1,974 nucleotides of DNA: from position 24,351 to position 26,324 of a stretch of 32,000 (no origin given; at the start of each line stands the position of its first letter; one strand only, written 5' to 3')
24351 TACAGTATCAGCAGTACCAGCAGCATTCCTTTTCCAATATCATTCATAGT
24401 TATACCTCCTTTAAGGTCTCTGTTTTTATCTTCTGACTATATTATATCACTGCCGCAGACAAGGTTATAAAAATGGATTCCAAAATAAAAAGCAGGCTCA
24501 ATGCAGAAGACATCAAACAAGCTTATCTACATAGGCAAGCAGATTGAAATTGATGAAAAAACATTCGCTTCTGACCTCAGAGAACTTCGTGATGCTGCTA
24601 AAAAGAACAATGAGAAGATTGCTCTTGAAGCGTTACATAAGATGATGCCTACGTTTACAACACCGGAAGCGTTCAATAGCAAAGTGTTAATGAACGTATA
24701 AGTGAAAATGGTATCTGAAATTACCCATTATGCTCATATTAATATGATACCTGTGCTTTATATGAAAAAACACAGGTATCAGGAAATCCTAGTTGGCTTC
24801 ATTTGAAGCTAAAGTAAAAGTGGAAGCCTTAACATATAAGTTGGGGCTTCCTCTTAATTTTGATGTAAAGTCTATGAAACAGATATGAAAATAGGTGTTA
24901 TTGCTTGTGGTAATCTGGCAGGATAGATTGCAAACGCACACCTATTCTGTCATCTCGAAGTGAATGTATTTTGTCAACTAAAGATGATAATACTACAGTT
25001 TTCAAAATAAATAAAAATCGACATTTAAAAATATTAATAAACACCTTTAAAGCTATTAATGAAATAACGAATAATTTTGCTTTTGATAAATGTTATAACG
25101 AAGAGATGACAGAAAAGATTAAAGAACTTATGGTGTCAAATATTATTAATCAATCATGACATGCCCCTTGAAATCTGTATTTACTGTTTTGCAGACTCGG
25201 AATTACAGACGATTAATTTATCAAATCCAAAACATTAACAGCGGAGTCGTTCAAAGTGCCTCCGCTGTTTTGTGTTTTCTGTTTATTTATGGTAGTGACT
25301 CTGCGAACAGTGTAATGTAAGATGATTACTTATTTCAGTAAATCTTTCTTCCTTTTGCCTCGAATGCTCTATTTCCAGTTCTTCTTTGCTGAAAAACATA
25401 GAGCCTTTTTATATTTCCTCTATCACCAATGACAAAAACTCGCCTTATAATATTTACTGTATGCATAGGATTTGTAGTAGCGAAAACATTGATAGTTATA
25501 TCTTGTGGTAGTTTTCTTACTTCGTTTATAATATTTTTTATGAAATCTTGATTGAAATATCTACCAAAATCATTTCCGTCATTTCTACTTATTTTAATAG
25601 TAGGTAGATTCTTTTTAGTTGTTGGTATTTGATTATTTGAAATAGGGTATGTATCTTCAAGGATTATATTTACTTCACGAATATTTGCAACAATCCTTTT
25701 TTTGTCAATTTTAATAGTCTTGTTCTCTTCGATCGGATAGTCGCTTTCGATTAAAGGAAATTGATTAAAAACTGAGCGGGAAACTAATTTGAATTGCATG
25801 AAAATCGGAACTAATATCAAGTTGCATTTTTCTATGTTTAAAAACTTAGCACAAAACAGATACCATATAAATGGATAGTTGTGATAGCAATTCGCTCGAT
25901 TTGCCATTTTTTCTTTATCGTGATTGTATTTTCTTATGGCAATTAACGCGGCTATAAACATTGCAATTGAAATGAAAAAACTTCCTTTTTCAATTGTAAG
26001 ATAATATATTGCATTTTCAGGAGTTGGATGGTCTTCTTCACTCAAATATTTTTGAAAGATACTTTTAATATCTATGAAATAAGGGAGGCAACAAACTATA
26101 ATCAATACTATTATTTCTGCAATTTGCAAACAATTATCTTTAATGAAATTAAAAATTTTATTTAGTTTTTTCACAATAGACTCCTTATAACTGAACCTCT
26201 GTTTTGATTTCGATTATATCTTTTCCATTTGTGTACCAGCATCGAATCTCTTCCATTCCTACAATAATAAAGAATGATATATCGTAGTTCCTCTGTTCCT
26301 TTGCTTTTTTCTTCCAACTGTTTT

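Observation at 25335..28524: Cyclase-less E2-E1 (Cap2-like) / JAB (Cap3-like) / multi-TM protein cassette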

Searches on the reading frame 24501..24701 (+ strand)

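Call 3: search_protein_families(library=pfam, proteins=[window:24501-24701:+], max_evalue=0.1)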
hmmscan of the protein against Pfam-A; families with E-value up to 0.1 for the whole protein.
window:24501-24701:+ (66 aa): 1 family
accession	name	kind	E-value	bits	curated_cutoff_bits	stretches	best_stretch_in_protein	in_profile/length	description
PF16746.10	BAR_3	-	0.068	13.2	31.7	1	2-63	35-94/235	BAR domain of APPL family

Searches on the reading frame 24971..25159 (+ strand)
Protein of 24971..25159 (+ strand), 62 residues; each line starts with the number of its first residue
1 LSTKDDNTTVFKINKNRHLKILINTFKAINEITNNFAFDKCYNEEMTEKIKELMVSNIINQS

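Call 3: search_protein_families(library=pfam, proteins=[window:24971-25159:+], max_evalue=0.1)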
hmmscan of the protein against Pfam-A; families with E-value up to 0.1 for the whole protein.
window:24971-25159:+ (62 aa): 1 family
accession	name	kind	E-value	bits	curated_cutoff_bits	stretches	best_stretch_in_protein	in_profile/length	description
PF23767.2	TscA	-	0.0055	17.3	27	1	3-40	32-67/67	TscA antitoxin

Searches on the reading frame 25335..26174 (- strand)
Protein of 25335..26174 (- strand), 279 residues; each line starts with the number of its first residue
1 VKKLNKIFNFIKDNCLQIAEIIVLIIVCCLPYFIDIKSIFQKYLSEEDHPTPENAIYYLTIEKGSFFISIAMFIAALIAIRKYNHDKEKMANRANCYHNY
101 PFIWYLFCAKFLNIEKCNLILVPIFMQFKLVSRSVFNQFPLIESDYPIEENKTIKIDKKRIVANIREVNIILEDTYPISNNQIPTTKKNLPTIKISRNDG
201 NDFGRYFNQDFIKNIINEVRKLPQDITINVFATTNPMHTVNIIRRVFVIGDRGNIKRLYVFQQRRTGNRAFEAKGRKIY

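Call 3: search_protein_families(library=pfam, proteins=[window:25335-26174:-], max_evalue=0.1)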
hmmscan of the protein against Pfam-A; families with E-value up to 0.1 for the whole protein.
window:25335-26174:- (279 aa): 1 family
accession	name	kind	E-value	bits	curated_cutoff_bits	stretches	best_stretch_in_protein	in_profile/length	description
PF18179.6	SUa-2TM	-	3.2e-55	187.8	25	1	9-275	8-275/279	SMODS- and Ubiquitin system-associated 2TM effector domain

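Call 4: search_protein_families(library=padloc, proteins=[window:25335-26174:-], max_evalue=0.1)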
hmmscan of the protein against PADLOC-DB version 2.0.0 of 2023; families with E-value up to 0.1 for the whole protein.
window:25335-26174:- (279 aa): 4 families
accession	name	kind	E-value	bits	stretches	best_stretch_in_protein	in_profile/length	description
PDLC00672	Effector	-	2.9e-101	336.6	1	5-279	2-273/273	2TM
PDLC02015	SAVED7--SAVED_TM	-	3e-83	277.4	1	1-279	1-267/267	-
PDLC00701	Effector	-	2.1e-20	71.3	1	67-263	71-268/283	2TM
PDLC00687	Effector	-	1.1e-14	52.7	1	70-274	72-282/287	2TM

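Call 31: search_solved_structures(query=window:25335-26174:-, max_evalue=1, show_alignments=1)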
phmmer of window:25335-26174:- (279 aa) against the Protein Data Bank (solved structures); distinct sequences matched with E-value up to 1: 0.

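Call 43: find_homologous_proteins(query=window:25335-26174:-, max_evalue=1e-10)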
Query window:25335-26174:- (279 aa): 241 proteins with E <= 1e-10 among 985 candidates; the best 120 are listed.
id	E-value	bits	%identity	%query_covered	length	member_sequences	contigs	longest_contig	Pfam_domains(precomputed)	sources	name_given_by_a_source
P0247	9.5e-178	608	97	100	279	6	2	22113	PF18179.6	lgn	-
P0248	5.3e-161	553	88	100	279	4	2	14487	PF18179.6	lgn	-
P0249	2.1e-135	469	72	100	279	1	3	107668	PF18179.6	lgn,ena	-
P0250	1.0e-133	463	72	100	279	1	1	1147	PF18179.6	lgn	-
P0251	2.2e-130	452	71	100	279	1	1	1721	PF18179.6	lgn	-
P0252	1.0e-115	404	65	100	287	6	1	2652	PF18179.6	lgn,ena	-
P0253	3.1e-93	331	55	98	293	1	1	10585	PF18179.6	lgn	-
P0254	6.9e-91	323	54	98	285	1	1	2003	PF18179.6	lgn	-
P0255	3.5e-90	321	54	100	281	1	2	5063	PF18179.6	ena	-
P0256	8.5e-90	319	53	98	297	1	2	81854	PF18179.6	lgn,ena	-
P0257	3.6e-88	314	53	98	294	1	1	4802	PF18179.6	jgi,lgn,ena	-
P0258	2.1e-86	308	51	98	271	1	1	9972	PF18179.6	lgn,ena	-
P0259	2.2e-86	308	52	100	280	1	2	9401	PF18179.6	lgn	-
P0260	1.3e-84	302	51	98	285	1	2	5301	PF18179.6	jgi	-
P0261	1.7e-84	302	50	98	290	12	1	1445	PF18179.6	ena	-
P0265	3.4e-83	298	52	99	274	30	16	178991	PF18179.6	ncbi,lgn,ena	-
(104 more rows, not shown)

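Call 45: find_encoding_contigs(protein=P0249, flank=6000, max_places=2)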
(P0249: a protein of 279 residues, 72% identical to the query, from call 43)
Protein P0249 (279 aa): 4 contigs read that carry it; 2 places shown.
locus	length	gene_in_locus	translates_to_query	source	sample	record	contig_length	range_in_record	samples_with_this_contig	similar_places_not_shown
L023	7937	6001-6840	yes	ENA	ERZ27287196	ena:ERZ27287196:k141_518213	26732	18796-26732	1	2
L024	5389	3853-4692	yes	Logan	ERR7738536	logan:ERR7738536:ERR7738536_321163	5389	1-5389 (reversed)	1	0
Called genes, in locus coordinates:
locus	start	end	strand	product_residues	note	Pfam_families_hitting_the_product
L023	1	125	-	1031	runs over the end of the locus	PF13091:PLDc_2, PF00176:SNF2-rel_dom, PF00270:DEAD (weak), PF04851:ResIII, PF13401:AAA_22 (faint), PF00271:Helicase_C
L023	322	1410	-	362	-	PF14659:Phage_int_SAM_3, PF00589:Phage_integrase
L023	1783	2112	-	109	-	PF00436:SSB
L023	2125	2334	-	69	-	-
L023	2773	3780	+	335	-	PF18144:SMODS, PF21654:DncV-like_NTFase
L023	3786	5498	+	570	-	PF14461:Prok-E2_B, PF00899:ThiF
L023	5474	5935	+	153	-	PF14464:Prok-JAB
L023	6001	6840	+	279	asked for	PF18179:SUa-2TM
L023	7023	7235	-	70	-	-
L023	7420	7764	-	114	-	PF21983:NikA-like, PF05713:MobC (weak)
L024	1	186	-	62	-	?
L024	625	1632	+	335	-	PF18144:SMODS, PF21654:DncV-like_NTFase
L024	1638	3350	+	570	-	PF14461:Prok-E2_B, PF00899:ThiF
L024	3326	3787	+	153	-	PF14464:Prok-JAB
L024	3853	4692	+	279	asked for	PF18179:SUa-2TM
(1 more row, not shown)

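Call 46: find_encoding_contigs(protein=P0265, flank=6000, max_places=3)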
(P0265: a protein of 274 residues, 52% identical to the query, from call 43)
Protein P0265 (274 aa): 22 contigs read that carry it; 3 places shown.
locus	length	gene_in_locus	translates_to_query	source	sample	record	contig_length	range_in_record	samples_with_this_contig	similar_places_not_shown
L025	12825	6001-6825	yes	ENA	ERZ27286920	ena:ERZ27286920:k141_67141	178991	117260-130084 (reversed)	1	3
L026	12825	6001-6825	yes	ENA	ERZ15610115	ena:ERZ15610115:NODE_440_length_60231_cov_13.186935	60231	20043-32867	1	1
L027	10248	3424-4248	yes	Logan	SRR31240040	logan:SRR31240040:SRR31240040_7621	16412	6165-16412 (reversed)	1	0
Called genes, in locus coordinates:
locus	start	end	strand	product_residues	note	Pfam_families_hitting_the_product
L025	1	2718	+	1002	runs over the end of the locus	PF04313:HSDR_N, PF00270:DEAD (weak), PF04851:ResIII, PF18766:SWI2_SNF2, PF22679:T1R_D3-like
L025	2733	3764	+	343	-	PF18144:SMODS (weak), PF21654:DncV-like_NTFase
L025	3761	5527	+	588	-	PF14461:Prok-E2_B, PF00899:ThiF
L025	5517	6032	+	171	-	PF14464:Prok-JAB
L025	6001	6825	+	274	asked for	PF18179:SUa-2TM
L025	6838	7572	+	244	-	PF08378:NERD, PF01396:Zn_ribbon_Top1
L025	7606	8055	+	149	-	PF02639:DUF188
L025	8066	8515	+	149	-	PF01243:PNPOx_N, PF16242:Pyrid_ox_like (weak)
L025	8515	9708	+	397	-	PF02353:CMAS (weak), PF03848:TehB, PF13489:Methyltransf_23, PF08241:Methyltransf_11, PF08242:Methyltransf_12, PF13649:Methyltransf_25, PF13847:Methyltransf_31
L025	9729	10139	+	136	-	PF01327:Pep_deformylase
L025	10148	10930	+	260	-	PF24741:AlkZ-rel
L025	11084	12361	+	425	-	PF00890:FAD_binding_2, PF01266:DAO (faint), PF03486:HI0933_like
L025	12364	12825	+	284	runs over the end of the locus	PF02749:QRPTase_N, PF01729:QRPTase_C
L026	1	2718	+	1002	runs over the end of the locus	PF04313:HSDR_N, PF00270:DEAD (weak), PF04851:ResIII, PF18766:SWI2_SNF2, PF22679:T1R_D3-like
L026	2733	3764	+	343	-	PF18144:SMODS (weak), PF21654:DncV-like_NTFase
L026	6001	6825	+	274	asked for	PF18179:SUa-2TM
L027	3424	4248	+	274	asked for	PF18179:SUa-2TM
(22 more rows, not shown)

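Call 54: search_protein_families(library=ncbifam, proteins=[window:25335-26174:-], max_evalue=0.01)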
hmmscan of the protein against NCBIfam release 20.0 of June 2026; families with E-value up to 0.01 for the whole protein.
window:25335-26174:- (279 aa): 0 families

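Call 55: predict_structure(alignment_id=A1)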
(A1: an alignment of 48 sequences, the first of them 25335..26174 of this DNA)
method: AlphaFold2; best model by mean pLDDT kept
length: 279 residues; sequences in the alignment: 48
mean_pLDDT: 90.6   pTM: 0.86
mean pLDDT of the five models: 90.6, 90.3, 89.8, 89.4, 89.3
residues with pLDDT >= 90: 198; 70-90: 67; 50-70: 14; < 50: 0
segments of 3 or more residues with pLDDT < 50: none
pLDDT, mean of each block of 10 residues (from residue 1): 83 95 96 82 67 75 84 97 97 93 98 97 97 96 92 92 88 94 95 93 90 95 93 97 86 82 90 96
secondary structure, 60 per line:
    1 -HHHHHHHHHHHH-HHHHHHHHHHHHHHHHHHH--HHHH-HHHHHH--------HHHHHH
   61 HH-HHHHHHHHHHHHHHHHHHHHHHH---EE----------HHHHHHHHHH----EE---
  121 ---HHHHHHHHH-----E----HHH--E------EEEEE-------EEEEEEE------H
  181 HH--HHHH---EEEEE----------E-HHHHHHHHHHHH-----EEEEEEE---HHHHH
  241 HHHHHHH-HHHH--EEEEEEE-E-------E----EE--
elements in order: H2-13 H15-33 H36-39 H41-46 H55-62 H64-86 H102-111 H124-132 E155-159 E167-173 H185-188 E192-196 H209-220 E226-232 H236-247 H249-252 E255-261

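Call 57: fold_search(model_id=the predicted structure, library=pdb)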
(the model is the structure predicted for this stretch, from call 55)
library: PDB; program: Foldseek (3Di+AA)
matches with E <= 10: 246; with E <= 0.001: 34
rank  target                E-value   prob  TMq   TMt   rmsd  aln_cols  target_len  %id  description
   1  7rwm_A                3.3e-05  1.00  0.40  0.33   4.9       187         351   16  Structure of Cap5 from Lactococcus lactis (released 2021-11-10)
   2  7rwm_B                5.2e-05  1.00  0.39  0.32   5.3       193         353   18  Structure of Cap5 from Lactococcus lactis (released 2021-11-10)
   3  7rwm_C                8.4e-05  1.00  0.38  0.31   5.8       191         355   16  Structure of Cap5 from Lactococcus lactis (released 2021-11-10)
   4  8fm1_F                8.9e-05  1.00  0.35  0.29   5.9       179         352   10  Structure of CBASS Cap5 from Pseudomonas syringae in the absence of a ligand (apo form dimer) (released 2024-02-07)
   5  7rws                  1.3e-04  1.00  0.39  0.43   5.9       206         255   16  Structure of SAVED domain of Cap5 from Lactococcus lactis in complex with cGAMP (released 2021-11-10)
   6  7rwm_D                1.3e-04  1.00  0.35  0.29   9.0       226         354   15  Structure of Cap5 from Lactococcus lactis (released 2021-11-10)
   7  8fm1_I                2.1e-04  1.00  0.36  0.30   5.4       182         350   12  Structure of CBASS Cap5 from Pseudomonas syringae in the absence of a ligand (apo form dimer) (released 2024-02-07)
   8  9wq2_A                2.1e-04  1.00  0.40  0.31  14.6       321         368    8  Structure of 3TM-SAVED dimer bound to 2'3'-cGAMP (released 2026-04-01)
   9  8ysq                  2.6e-04  1.00  0.36  0.38   6.0       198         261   13  Crystal structure of SAVED domain of Cap5 from Deinococcus wulumuqiensis (released 2025-01-29)
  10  9dih_A                3.0e-04  1.00  0.39  0.31   5.4       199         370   10  CBASS Pseudomonas syringae Cap5 tetramer with DNA duplex and 3'2'-c-diAMP cyclic dinucleotide ligand (released 2025-06-18)
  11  8fmh_D                3.2e-04  1.00  0.37  0.30   5.3       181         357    9  Structure of CBASS Cap5 from Pseudomonas syringae as an activated tetramer with the cyclic dinucleotide 3'2'-c-dGAMP l (released 2024-02-07)
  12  8fm1_H                3.2e-04  1.00  0.35  0.29   9.4       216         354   10  Structure of CBASS Cap5 from Pseudomonas syringae in the absence of a ligand (apo form dimer) (released 2024-02-07)
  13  6vm6_C                3.4e-04  1.00  0.40  0.27   6.0       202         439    8  Structure of Acinetobacter baumannii Cap4 SAVED/CARF-domain containing receptor with the cyclic trinucleotide 2'3'3'-c (released 2020-06-17)
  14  9dih_B                3.4e-04  1.00  0.37  0.29   5.4       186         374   10  CBASS Pseudomonas syringae Cap5 tetramer with DNA duplex and 3'2'-c-diAMP cyclic dinucleotide ligand (released 2025-06-18)
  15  9nlg_B                3.6e-04  1.00  0.37  0.30   5.1       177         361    9  CBASS Pseudomonas syringae Cap5 tetramer with 3'2'-c-GAMP cyclic dinucleotide ligand (His56Ala mutant without Mg2+ ion (released 2025-06-18)
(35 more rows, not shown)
